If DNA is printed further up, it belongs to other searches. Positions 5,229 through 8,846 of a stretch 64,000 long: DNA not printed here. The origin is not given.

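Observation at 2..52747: Fifty-kilobase cell-surface supercluster combining three type-IV-filament motors with giant exoproteins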

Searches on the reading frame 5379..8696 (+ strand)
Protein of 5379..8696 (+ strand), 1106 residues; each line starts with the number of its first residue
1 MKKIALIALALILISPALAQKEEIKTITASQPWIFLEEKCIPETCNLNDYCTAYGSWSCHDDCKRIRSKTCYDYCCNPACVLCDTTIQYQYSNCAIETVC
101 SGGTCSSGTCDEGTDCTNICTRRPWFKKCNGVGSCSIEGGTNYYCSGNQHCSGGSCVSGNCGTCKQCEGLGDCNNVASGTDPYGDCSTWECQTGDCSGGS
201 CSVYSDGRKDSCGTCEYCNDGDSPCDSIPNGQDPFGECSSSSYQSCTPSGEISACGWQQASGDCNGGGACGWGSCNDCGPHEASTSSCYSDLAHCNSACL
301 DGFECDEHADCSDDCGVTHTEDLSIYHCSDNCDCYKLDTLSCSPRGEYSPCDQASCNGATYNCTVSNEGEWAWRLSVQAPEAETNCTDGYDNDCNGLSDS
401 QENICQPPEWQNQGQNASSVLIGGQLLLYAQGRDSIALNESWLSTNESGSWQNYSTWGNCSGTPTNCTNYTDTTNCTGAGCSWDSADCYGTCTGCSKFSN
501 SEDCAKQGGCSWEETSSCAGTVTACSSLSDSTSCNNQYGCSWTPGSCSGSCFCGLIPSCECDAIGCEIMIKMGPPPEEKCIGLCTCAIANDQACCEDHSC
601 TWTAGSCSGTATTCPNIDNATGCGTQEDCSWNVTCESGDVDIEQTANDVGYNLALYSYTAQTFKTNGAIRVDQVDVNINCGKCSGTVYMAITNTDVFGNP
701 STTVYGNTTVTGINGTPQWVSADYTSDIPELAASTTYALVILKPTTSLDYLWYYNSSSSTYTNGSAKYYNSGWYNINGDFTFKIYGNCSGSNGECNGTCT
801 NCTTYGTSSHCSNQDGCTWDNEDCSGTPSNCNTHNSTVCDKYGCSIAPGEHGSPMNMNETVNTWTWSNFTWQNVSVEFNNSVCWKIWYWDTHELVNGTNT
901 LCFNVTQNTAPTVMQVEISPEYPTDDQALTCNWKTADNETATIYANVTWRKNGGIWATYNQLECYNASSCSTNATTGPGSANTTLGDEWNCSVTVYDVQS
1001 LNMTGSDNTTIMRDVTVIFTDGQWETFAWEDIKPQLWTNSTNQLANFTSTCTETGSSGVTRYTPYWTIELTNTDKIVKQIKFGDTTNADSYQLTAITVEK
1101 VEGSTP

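Call 4: search_protein_families(library=pfam, proteins=[window:5379-8696:+], max_evalue=0.01)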
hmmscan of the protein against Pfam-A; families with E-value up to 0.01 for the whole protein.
window:5379-8696:+ (1106 aa): 0 families

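Call 12: search_protein_families(library=ncbifam, proteins=[window:5379-8696:+], max_evalue=0.01)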
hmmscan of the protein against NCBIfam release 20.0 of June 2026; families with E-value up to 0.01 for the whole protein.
window:5379-8696:+ (1106 aa): 0 families
